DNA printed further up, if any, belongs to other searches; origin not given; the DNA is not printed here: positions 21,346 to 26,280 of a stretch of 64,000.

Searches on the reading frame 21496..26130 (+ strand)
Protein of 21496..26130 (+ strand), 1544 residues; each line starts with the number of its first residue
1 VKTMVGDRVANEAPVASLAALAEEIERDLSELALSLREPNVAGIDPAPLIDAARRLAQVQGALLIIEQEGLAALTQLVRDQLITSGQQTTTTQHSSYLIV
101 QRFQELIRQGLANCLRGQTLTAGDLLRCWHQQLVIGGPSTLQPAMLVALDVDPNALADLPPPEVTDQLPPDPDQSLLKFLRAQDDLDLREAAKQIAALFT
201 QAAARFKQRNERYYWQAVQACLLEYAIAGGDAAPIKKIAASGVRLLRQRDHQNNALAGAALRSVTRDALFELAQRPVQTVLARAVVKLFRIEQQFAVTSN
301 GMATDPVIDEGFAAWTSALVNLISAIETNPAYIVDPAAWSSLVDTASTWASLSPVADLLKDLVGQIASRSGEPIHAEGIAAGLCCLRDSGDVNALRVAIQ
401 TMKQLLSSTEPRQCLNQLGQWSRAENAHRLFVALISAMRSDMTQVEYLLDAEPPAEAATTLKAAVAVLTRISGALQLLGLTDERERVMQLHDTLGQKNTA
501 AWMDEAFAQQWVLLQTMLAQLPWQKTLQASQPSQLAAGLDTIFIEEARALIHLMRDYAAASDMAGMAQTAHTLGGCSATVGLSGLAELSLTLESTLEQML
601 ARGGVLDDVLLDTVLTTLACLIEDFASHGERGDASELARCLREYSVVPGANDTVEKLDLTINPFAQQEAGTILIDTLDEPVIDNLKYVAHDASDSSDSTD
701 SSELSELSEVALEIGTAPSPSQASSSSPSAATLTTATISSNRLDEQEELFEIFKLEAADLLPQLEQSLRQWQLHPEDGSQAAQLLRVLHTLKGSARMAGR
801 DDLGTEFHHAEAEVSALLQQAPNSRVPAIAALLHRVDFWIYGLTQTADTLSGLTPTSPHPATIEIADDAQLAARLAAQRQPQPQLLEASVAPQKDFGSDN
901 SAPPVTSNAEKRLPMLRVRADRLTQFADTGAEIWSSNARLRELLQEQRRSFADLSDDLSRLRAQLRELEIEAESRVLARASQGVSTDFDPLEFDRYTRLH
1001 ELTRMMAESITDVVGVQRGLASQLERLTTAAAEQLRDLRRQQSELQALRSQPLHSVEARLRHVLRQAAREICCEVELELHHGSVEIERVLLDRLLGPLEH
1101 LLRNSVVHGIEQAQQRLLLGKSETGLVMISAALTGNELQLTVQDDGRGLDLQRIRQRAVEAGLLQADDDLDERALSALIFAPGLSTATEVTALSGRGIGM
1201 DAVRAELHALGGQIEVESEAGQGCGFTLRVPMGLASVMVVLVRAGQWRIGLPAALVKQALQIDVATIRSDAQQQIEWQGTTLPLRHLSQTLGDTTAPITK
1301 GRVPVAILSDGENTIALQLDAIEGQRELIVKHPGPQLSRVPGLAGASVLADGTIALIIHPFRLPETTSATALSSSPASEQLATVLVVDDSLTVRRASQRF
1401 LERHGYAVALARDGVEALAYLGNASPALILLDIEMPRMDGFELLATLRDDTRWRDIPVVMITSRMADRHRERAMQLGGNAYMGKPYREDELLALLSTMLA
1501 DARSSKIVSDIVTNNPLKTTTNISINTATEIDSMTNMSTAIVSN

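Call 60: search_protein_families(library=pfam, proteins=[window:21496-26130:+], max_evalue=0.00001)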
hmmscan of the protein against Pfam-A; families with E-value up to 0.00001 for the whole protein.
window:21496-26130:+ (1544 aa): 4 families
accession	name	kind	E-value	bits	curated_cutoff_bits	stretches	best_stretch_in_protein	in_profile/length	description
PF00072.30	Response_reg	-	3.5e-26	92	30.2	1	1384-1495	1-110/111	Response regulator receiver domain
PF01627.28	Hpt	-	2.7e-16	60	24.6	2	541-611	4-71/84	Hpt domain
PF01584.24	CheW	-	9.7e-14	51.6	23.5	1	1239-1363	2-133/138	CheW-like domain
PF02518.31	HATPase_c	-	4.4e-13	50.1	26.4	1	1098-1232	6-109/111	Histidine kinase-, DNA gyrase B-, and HSP90-like ATPase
